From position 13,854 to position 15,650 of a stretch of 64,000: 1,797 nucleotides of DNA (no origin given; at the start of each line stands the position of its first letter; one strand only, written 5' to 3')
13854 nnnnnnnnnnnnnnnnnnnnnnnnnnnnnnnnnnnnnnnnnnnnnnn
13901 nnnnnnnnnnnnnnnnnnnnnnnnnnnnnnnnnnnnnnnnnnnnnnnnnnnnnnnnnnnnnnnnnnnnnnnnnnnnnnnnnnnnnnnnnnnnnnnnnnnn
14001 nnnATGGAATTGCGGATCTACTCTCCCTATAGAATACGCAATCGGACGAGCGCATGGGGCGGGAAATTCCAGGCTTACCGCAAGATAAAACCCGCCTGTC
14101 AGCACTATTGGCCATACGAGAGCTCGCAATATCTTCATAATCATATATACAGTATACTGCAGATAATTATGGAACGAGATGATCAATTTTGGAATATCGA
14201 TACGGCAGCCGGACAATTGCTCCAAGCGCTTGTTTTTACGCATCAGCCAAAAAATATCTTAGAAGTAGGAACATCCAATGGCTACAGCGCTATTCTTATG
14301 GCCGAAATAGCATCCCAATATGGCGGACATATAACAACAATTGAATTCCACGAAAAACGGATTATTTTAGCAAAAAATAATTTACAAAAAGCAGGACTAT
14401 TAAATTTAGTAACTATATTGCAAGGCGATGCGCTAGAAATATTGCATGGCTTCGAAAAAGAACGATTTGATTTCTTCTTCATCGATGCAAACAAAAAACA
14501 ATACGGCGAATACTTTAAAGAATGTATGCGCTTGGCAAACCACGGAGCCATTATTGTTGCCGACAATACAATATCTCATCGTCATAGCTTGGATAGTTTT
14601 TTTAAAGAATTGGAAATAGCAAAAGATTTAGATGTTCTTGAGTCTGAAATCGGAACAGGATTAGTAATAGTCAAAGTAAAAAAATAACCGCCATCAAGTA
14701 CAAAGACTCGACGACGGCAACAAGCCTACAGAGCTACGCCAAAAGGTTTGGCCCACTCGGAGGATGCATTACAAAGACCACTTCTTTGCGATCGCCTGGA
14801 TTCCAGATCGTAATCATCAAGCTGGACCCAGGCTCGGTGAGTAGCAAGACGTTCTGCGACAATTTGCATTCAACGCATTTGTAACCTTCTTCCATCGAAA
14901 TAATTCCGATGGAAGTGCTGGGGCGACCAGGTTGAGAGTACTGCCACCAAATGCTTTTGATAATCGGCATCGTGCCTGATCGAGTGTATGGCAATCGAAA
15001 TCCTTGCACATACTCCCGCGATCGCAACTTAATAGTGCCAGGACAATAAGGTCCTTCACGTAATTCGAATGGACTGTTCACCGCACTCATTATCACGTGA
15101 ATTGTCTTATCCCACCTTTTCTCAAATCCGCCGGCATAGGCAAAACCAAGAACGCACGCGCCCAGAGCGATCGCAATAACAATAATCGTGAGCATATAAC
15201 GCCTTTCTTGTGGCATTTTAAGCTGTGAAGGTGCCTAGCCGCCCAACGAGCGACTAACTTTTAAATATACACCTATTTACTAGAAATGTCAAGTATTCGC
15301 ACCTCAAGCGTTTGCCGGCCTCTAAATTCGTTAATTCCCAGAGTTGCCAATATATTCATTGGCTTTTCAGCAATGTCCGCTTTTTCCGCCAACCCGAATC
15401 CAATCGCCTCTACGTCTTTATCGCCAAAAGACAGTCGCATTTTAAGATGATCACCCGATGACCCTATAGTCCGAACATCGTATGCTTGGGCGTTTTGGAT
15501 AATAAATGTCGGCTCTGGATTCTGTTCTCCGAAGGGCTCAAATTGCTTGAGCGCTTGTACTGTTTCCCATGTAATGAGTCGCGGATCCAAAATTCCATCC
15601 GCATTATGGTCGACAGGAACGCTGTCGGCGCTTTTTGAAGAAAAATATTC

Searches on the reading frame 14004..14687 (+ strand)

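Call 6: search_protein_families(library=pfam, proteins=[window:14004-14687:+], max_evalue=0.01)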
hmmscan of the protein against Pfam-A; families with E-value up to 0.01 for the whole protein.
window:14004-14687:+ (227 aa): 10 families
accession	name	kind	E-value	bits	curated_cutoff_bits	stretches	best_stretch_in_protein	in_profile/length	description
PF01596.23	Methyltransf_3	-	5.3e-27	94.9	22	1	39-192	2-158/204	O-methyltransferase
PF13578.12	Methyltransf_24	-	7.4e-15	56.2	26.3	1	86-188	1-104/105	Methyltransferase domain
PF13847.12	Methyltransf_31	-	3.6e-09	36.9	27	1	83-182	5-105/145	Methyltransferase domain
PF01135.25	PCMT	-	9.9e-08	32.4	20.3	1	72-143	65-133/210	Protein-L-isoaspartate(D-aspartate) O-methyltransferase (PCMT)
PF13649.12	Methyltransf_25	-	2.3e-07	31.9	27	1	85-179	1-94/97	Methyltransferase domain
PF08241.18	Methyltransf_11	-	1.5e-06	29.2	21.2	1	86-185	1-94/95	Methyltransferase domain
PF08704.16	GCD14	-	1e-05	25.8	26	1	84-159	43-118/247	tRNA methyltransferase complex GCD14 subunit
PF04989.18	RMNT_CmcI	-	0.0033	17.6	23.2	1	73-114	24-67/206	Rhamnosyl O-methyltransferase/CmcI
PF01189.24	Methyltr_RsmB-F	-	0.0093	16.1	27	0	83-162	10-87/199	16S rRNA methyltransferase RsmB/F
PF09445.16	Methyltransf_15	-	0.0098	15.9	22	0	107-159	22-76/165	RNA cap guanine-N2 methyltransferase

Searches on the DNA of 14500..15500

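Call 36: search_rna_families(source=window, start=14500, end=15500, threshold=evalue, max_evalue=1)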
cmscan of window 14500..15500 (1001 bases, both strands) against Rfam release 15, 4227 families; matches with E-value up to 1: 0.
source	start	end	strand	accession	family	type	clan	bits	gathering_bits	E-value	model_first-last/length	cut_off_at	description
